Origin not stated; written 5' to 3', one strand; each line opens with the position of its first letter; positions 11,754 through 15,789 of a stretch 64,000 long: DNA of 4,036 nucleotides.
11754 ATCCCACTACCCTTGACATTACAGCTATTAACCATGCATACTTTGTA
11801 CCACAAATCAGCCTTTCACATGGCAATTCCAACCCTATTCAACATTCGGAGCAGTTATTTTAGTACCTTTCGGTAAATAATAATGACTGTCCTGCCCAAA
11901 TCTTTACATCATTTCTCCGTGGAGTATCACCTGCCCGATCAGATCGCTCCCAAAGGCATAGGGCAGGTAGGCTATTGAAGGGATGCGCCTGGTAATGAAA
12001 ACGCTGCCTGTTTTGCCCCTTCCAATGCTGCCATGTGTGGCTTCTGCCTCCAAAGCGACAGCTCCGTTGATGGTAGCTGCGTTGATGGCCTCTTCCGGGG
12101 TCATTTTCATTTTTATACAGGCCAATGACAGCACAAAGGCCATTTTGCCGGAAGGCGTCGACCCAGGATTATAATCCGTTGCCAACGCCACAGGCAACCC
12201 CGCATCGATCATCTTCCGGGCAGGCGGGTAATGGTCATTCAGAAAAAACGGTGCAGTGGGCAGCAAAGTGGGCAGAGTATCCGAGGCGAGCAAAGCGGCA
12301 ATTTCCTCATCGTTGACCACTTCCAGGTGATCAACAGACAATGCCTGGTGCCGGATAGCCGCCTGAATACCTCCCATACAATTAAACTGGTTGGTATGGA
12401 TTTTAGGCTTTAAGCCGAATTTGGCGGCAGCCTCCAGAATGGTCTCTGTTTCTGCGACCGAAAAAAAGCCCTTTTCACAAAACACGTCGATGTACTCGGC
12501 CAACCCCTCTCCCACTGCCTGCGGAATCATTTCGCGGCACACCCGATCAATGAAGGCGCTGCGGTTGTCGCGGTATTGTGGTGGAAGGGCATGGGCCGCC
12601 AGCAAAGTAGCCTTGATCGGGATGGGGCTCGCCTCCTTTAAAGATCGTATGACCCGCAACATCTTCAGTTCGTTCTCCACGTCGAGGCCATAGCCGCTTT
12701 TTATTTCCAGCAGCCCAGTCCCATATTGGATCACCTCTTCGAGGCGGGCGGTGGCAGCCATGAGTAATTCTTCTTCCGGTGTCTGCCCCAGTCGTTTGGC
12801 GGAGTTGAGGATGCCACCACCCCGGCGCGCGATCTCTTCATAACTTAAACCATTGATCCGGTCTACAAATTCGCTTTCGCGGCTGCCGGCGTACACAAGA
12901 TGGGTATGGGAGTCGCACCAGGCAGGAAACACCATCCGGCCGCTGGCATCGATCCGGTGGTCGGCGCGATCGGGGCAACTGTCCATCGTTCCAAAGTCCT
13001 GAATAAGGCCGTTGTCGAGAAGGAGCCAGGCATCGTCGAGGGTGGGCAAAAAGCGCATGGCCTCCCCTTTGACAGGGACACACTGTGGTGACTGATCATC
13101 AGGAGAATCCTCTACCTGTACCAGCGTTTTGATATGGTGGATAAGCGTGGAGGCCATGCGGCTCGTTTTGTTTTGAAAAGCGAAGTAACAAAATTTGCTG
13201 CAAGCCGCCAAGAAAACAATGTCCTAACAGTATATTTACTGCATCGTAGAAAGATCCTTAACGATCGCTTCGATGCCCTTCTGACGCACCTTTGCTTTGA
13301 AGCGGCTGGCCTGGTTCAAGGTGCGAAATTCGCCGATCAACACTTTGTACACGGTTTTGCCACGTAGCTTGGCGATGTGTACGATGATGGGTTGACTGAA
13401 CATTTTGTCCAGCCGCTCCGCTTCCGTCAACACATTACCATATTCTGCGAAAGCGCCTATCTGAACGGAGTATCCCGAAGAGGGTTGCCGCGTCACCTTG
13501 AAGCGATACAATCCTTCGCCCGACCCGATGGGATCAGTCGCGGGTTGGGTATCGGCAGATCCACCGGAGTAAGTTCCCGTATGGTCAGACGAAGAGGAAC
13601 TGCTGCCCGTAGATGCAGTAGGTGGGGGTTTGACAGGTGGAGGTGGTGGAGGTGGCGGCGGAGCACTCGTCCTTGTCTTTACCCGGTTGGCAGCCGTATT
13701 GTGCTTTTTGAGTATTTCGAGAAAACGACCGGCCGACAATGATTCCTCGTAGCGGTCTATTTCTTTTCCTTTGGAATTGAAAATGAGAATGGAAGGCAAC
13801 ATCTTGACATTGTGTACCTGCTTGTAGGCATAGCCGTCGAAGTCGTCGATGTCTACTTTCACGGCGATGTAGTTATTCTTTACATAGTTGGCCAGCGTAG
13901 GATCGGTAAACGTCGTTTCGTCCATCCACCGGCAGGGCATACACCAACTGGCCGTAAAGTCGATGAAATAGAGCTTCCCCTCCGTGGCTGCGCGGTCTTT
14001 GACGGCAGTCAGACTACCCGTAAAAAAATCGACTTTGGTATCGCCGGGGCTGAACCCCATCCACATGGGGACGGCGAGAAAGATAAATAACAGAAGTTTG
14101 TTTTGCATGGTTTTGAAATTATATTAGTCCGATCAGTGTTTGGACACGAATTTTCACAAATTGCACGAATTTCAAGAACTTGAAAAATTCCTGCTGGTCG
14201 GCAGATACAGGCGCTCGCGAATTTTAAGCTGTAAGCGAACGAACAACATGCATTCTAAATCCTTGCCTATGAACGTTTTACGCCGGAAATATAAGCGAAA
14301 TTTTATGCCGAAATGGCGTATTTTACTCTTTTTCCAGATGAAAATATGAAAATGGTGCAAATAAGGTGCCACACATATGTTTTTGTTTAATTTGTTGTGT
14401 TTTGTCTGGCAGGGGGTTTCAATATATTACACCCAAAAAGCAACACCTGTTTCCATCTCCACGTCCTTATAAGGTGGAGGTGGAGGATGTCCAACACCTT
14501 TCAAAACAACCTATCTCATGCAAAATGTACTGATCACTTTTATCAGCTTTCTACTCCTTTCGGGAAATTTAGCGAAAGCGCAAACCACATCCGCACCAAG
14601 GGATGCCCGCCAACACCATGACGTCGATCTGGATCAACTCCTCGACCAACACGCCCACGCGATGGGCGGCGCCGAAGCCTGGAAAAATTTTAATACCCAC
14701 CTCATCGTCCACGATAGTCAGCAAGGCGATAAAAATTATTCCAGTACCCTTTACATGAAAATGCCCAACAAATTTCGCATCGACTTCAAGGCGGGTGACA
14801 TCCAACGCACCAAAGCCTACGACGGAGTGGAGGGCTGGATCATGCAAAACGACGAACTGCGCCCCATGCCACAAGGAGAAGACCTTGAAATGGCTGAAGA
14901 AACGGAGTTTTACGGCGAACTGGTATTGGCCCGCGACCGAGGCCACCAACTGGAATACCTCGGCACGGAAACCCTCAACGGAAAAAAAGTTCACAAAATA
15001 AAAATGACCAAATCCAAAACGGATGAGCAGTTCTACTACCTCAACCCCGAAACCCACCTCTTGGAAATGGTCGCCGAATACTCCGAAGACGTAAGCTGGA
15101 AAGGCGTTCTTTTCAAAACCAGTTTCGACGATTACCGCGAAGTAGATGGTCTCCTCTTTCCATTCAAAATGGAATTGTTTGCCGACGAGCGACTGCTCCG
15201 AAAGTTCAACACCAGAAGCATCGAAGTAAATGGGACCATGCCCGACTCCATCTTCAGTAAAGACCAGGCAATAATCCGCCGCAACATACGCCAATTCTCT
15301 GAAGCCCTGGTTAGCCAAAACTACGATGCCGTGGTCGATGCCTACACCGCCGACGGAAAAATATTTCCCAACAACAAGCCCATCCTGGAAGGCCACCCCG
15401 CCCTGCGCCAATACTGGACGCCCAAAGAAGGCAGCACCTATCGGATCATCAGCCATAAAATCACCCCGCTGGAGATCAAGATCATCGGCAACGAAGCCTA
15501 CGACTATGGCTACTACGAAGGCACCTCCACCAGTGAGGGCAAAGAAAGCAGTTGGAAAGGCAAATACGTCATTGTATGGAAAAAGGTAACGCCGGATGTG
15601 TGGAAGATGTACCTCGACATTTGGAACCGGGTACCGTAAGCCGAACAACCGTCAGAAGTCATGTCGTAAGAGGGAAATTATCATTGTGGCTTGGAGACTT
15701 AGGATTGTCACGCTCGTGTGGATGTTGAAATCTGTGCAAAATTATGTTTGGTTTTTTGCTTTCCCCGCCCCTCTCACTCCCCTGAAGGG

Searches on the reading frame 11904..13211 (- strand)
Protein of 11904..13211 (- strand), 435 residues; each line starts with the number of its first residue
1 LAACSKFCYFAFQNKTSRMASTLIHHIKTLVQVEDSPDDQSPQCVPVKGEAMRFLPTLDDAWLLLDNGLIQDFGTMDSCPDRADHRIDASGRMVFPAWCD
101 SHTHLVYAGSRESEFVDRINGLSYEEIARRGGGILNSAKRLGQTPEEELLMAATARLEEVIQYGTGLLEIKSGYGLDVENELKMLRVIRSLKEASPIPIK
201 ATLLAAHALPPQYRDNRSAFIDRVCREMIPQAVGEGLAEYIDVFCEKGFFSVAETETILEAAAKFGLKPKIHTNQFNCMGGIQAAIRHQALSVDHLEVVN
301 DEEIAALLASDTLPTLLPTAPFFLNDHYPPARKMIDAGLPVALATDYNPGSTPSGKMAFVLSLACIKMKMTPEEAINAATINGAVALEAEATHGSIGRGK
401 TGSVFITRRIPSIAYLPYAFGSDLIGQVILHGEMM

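Call 18: search_protein_families(library=pfam, proteins=[window:11904-13211:-])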
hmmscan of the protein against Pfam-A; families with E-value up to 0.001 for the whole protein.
window:11904-13211:- (435 aa): 2 families
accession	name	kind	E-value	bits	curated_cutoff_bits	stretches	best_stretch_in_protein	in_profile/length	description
PF07969.17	Amidohydro_3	-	2e-13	51.1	29.7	1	250-408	259-445/472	Amidohydrolase family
PF01979.26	Amidohydro_1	-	7.2e-12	45.6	25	1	93-406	1-317/345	Amidohydrolase family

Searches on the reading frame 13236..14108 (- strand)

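Call 18: search_protein_families(library=pfam, proteins=[window:13236-14108:-])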
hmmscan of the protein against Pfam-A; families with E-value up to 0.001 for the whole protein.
window:13236-14108:- (290 aa): 5 families
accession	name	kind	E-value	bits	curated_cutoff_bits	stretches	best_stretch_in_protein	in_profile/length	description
PF05036.18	SPOR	-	2.5e-11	44.2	21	1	210-283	2-74/76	SPOR domain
PF13899.12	Thioredoxin_7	-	2.8e-11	43.8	27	1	34-111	7-82/83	Thioredoxin-like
PF00085.26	Thioredoxin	-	2.6e-09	37.4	23.5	1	43-133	17-101/103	Thioredoxin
PF13098.12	Thioredoxin_2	-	4.2e-08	33.9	27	1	40-133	1-104/104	Thioredoxin-like domain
PF03190.21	Thioredox_DsbH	-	1.1e-07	32.4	27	1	38-89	31-82/163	Protein of unknown function, DUF255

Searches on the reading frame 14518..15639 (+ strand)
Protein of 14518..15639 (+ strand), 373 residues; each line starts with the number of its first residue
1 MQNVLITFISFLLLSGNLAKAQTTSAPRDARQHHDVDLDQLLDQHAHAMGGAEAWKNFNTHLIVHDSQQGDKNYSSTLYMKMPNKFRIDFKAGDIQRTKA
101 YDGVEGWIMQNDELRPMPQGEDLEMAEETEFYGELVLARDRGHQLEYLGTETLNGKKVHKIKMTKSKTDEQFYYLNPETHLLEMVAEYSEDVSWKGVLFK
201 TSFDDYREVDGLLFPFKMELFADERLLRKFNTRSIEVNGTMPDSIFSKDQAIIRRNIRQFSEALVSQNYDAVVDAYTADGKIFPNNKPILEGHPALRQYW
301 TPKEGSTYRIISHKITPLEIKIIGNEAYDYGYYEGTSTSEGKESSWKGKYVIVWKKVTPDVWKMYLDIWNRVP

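Call 15: find_encoding_contigs(protein=window:14518-15639:+, flank=6000, max_places=10)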
Protein window:14518-15639:+ (373 aa): no gene with exactly this product is on record in the collection.

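Call 17: find_homologous_proteins(query=window:14518-15639:+)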
Query window:14518-15639:+ (373 aa): 278 proteins with E <= 0.001 among 1305 candidates; the best 120 are listed.
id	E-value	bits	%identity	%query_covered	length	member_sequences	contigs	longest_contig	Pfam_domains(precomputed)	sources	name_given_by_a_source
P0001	8.9e-255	862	100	100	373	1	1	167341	PF14534.13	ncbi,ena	-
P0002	7.2e-154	530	63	100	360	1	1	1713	PF12680.14,PF14534.13,PF17131.12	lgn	-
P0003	1.9e-147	509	65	92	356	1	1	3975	PF14534.13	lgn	-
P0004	5.9e-145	501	65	90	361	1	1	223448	PF14534.13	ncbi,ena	-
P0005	1.6e-144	499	63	91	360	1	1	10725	PF14534.13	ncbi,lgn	ncbi:MAG: nuclear transport factor 2 family protein [Bacteroidota bacterium]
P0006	1.6e-144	499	63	91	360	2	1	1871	PF14534.13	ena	-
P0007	1.6e-143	496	61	98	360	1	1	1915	PF14534.13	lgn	-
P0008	3.6e-143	495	65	90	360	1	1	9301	PF14534.13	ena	-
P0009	5.6e-143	494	65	90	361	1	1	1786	PF14534.13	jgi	-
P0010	4.8e-141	488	64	90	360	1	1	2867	PF14534.13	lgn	-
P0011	2.8e-140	486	63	91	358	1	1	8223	PF14534.13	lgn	-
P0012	1.6e-138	480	63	90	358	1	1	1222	PF14534.13,PF09865.16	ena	-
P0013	1.4e-135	470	62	87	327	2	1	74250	PF14534.13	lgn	-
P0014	2.0e-132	460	66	82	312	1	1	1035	PF14534.13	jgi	jgi:ketosteroid isomerase-like protein/outer membrane lipoprotein-sorting protein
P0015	1.2e-127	444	58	90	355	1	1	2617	-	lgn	-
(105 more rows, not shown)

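Call 18: search_protein_families(library=pfam, proteins=[window:14518-15639:+])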
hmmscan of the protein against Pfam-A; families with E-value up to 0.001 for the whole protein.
window:14518-15639:+ (373 aa): 3 families
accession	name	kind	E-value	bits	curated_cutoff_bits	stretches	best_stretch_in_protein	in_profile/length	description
PF14534.12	DUF4440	-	5.4e-11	43.3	25.2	1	253-364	1-107/107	Domain of unknown function (DUF4440)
PF17131.11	LolA_like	-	9.9e-05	22.5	30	1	143-249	71-180/184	Outer membrane lipoprotein-sorting protein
PF09865.15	DUF2092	-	0.0007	19.5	21.2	0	71-104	37-70/212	Predicted periplasmic protein (DUF2092)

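Call 19: find_encoding_contigs(protein=P0001, flank=6000, max_places=6)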
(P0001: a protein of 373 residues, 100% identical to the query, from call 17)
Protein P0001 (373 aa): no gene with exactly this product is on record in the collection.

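Call 20: find_encoding_contigs(protein=P0004, flank=6000, max_places=4)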
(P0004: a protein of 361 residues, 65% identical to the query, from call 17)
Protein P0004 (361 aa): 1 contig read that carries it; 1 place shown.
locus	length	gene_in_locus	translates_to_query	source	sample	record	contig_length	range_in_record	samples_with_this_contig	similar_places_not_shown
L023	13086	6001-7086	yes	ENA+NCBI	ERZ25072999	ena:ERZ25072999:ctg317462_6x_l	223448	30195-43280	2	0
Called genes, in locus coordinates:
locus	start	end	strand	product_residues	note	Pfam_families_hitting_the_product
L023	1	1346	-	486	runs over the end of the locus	PF14289:DUF4369 (weak), PF17127:DUF5106 (weak), PF00578:AhpC-TSA (faint), PF08534:Redoxin (weak), PF13905:Thioredoxin_8 (weak)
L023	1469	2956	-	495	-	-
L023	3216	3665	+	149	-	-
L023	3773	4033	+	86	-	-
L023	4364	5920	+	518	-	PF02366:PMT, PF13231:PMT_2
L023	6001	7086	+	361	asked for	PF14534:DUF4440 (weak)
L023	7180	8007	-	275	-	PF02014:Reeler, PF18962:Por_Secre_tail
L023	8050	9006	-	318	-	PF00291:PALP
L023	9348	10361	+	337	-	PF07837:FTCD_N, PF02971:FTCD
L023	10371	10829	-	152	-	PF02913:FAD-oxidase_C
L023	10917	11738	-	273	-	PF01565:FAD_binding_4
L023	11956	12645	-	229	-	PF04298:Zn_peptidase_2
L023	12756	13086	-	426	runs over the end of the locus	PF02403:Seryl_tRNA_N, PF00587:tRNA-synt_2b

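Call 21: list_cluster_members(proteins=[P0001, P0004, P0013])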
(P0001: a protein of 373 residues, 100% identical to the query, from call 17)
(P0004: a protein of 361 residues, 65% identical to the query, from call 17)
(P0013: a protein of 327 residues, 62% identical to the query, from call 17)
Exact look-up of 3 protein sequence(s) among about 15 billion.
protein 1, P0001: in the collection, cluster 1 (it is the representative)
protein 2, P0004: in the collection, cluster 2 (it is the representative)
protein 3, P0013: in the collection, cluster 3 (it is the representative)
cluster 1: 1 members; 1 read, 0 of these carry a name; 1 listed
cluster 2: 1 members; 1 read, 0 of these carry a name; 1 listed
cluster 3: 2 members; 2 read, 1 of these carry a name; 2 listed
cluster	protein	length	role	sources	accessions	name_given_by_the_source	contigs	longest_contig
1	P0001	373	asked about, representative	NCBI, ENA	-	-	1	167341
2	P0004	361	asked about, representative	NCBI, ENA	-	-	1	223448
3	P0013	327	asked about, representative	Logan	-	-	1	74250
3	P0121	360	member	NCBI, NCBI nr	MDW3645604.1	MAG: DUF4440 domain-containing protein [Bacteroidia bacterium] | DUF4440 domain-containing protein [Bacteroidia bacterium]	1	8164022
